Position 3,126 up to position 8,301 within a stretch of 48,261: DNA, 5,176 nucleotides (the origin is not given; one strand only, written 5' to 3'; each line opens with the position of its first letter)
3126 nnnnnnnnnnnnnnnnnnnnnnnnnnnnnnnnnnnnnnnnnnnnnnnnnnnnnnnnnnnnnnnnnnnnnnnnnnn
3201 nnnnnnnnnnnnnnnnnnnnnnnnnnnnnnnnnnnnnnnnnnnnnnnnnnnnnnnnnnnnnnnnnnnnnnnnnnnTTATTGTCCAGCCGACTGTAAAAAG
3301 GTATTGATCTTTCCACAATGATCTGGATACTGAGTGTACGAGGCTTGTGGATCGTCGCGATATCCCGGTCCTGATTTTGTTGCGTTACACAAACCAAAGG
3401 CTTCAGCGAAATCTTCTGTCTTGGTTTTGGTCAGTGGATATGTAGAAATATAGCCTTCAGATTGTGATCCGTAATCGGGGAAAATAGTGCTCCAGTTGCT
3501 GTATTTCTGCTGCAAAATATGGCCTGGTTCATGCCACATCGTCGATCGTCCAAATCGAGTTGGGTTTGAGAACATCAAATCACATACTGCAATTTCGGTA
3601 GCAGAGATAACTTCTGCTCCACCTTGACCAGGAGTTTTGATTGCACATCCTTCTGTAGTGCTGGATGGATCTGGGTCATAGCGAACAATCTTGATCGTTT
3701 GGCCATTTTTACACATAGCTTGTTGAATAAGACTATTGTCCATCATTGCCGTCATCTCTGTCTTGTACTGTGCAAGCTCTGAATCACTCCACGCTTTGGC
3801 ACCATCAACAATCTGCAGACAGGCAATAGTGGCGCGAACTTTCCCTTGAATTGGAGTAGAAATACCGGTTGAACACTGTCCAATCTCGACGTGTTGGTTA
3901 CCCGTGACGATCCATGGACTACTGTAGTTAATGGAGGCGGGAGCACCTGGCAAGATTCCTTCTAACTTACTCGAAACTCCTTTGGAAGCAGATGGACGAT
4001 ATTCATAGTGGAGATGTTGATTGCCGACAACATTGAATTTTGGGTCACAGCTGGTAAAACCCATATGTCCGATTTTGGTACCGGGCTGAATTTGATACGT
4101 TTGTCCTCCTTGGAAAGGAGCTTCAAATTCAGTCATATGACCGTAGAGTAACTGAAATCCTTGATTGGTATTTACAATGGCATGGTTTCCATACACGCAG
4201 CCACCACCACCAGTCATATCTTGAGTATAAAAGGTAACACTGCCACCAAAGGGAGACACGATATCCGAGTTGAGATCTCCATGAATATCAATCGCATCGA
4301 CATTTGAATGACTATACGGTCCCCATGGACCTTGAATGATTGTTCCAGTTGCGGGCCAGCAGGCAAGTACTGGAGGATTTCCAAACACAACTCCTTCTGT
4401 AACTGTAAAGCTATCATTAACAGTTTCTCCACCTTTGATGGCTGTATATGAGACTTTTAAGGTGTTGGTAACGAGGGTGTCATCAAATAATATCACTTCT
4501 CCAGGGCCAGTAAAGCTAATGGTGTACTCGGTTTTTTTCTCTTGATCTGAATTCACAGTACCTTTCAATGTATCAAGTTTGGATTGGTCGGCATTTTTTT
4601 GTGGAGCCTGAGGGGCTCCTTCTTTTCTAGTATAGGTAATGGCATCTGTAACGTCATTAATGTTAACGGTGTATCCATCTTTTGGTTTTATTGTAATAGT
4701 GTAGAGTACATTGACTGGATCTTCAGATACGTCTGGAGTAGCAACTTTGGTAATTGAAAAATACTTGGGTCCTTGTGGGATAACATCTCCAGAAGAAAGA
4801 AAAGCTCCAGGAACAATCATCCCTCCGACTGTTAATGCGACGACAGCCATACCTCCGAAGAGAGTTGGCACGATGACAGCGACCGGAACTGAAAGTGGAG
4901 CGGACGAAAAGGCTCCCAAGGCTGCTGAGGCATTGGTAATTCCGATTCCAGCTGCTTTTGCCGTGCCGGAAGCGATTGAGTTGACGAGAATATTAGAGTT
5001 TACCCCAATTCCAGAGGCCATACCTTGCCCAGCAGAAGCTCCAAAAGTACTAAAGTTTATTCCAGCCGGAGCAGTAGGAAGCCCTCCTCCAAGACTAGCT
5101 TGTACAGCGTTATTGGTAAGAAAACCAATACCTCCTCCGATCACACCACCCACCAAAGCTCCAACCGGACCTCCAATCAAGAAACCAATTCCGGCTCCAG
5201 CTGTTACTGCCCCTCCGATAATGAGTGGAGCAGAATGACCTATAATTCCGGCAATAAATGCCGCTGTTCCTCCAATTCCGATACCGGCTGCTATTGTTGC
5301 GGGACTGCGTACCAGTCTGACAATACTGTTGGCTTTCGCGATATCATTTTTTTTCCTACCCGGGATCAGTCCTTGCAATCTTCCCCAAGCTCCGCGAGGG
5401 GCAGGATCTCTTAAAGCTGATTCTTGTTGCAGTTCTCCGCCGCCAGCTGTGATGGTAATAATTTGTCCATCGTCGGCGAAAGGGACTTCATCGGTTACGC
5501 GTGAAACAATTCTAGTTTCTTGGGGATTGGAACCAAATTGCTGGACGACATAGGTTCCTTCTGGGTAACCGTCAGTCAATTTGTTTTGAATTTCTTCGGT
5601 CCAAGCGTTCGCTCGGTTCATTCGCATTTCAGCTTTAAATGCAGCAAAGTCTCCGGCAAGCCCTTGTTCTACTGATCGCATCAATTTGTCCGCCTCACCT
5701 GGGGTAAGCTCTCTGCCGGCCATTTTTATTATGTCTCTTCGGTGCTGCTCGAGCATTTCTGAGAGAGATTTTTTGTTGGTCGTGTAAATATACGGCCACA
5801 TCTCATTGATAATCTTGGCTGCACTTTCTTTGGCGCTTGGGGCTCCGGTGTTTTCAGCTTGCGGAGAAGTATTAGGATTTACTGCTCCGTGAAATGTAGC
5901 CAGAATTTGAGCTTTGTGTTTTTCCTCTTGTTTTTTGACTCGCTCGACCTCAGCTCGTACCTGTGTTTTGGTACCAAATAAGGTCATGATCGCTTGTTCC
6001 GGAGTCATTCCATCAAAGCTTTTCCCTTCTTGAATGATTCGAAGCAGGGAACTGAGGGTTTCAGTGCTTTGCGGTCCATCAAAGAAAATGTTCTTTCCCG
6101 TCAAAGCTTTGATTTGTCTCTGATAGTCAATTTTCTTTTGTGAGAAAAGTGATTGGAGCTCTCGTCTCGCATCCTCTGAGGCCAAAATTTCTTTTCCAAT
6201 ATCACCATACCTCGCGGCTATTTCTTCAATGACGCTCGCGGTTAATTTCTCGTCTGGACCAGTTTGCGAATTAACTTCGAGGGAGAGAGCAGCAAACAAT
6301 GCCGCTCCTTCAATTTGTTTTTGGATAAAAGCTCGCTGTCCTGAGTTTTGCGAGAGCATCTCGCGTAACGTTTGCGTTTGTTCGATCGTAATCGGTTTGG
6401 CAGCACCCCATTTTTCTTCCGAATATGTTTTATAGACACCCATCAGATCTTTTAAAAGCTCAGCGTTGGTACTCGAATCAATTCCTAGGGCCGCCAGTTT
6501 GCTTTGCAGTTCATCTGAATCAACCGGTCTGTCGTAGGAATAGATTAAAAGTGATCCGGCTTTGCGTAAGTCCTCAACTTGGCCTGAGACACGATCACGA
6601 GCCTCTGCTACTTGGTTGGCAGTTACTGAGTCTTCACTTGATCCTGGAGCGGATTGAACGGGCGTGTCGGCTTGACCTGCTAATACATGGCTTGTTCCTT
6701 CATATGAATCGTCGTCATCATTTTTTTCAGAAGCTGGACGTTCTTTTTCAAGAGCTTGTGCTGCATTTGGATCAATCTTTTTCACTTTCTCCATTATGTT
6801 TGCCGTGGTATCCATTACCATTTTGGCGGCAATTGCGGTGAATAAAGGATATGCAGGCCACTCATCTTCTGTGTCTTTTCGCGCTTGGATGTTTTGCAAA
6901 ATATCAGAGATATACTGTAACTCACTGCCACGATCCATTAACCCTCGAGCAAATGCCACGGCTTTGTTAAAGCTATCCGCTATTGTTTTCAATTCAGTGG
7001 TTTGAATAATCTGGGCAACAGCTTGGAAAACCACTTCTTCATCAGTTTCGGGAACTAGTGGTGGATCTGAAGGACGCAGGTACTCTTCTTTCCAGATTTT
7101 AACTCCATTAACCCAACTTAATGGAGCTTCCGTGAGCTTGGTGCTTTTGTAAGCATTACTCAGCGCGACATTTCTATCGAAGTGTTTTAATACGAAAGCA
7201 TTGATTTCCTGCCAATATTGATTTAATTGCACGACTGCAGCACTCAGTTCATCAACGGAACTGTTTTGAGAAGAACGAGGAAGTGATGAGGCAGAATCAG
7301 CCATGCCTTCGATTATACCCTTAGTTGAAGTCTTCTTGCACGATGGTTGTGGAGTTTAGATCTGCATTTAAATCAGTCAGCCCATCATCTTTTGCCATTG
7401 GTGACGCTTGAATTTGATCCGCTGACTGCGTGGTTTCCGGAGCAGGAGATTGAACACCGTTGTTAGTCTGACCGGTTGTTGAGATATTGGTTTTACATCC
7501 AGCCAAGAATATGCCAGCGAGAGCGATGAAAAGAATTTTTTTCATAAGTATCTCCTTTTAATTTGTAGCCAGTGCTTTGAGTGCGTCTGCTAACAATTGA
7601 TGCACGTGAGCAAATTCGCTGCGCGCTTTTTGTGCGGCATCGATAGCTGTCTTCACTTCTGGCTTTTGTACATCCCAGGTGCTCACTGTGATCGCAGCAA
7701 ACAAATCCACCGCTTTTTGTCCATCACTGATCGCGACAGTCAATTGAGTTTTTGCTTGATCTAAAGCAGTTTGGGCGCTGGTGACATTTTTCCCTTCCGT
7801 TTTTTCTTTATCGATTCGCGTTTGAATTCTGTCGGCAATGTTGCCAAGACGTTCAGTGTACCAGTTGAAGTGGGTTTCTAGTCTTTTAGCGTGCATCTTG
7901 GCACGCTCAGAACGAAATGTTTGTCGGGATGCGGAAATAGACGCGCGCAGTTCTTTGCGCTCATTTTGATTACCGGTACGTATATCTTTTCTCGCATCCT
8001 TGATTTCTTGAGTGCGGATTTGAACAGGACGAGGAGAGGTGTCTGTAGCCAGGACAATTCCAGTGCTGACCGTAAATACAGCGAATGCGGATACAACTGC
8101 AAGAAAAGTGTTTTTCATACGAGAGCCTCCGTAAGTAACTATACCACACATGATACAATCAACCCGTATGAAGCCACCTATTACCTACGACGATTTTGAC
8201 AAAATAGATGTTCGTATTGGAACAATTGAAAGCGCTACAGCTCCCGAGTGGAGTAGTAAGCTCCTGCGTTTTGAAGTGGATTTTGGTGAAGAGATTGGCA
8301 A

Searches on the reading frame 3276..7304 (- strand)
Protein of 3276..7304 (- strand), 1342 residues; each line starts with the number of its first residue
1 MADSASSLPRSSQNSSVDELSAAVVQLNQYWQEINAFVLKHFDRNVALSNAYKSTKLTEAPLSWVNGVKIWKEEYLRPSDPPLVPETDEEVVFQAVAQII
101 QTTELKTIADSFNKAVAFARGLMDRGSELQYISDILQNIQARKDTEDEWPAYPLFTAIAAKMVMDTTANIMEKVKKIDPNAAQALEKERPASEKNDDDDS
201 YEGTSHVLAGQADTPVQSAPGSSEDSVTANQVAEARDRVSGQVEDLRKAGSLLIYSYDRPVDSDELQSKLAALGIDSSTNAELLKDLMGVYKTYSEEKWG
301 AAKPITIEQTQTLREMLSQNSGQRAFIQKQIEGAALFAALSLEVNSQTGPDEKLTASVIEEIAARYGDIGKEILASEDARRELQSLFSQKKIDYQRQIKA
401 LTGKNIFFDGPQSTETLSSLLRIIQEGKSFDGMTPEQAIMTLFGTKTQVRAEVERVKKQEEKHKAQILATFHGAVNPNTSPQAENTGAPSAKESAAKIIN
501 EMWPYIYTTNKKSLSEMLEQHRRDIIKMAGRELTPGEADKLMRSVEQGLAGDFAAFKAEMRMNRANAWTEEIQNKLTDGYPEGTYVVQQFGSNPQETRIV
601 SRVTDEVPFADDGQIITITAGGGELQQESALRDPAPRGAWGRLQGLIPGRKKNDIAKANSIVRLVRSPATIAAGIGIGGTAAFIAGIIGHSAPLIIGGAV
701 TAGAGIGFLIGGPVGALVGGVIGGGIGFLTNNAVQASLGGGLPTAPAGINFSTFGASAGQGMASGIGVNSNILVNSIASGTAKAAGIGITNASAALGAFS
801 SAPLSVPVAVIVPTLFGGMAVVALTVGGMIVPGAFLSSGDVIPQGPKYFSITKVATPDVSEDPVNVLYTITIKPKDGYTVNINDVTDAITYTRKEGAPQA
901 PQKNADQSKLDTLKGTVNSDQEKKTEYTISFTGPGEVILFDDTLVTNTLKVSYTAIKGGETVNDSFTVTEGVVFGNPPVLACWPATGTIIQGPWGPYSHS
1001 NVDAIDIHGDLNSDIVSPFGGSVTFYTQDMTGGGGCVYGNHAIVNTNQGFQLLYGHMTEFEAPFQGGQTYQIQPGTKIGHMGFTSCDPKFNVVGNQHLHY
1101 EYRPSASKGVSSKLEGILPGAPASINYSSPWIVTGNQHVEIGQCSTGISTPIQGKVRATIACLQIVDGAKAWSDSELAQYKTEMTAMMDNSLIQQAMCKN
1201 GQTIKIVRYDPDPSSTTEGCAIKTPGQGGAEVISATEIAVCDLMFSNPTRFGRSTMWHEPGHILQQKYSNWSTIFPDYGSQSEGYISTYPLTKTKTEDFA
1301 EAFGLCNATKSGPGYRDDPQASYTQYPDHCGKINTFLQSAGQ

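Call 6: search_protein_families(library=pfam, proteins=[window:3276-7304:-], max_evalue=0.001)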
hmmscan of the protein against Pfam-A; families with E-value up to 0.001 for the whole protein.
window:3276-7304:- (1342 aa): 1 family
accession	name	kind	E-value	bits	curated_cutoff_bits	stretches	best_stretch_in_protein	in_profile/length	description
PF01551.29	Peptidase_M23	-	2.1e-09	37.9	28.7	1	1003-1104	4-89/96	Peptidase family M23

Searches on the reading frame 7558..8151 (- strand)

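Call 5: search_protein_families(library=pfam, proteins=[window:7558-8151:-], max_evalue=0.001)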
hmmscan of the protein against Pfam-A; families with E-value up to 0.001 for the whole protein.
window:7558-8151:- (197 aa): 0 families

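Call 47: search_protein_families(library=pfam, proteins=[window:7558-8151:-], max_evalue=1)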
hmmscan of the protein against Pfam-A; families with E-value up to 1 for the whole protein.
window:7558-8151:- (197 aa): 9 families
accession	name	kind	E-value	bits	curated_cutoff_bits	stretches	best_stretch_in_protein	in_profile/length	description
PF13801.11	Metal_resist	-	0.013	16.1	29.2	1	23-93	5-75/125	Heavy-metal resistance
PF10812.13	DUF2561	-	0.037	14.5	27.8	1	23-106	67-143/202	Protein of unknown function (DUF2561)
PF20117.4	DUF6507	-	0.059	14.4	25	0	157-196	2-41/120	Family of unknown function (DUF6507)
PF07926.17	TPR_MLP1_2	-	0.068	13.6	36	1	64-193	2-128/129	TPR/MLP1/MLP2-like protein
PF10819.13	DUF2564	-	0.071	14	26.3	0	121-144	29-52/79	Protein of unknown function (DUF2564)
PF14323.11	GxGYxYP_C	-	0.085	13.1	27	1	94-175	135-226/242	GxGYxYP putative glycoside hydrolase C-terminal domain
PF09602.15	PhaP_Bmeg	-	0.092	13.1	28.3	0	62-137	57-133/168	Polyhydroxyalkanoic acid inclusion protein (PhaP_Bmeg)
PF12867.12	DinB_2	-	0.2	12.5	24.8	0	51-98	57-102/128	DinB superfamily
PF11559.13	ADIP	-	0.68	10.4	34.3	1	51-139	45-133/151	Afadin- and alpha -actinin-Binding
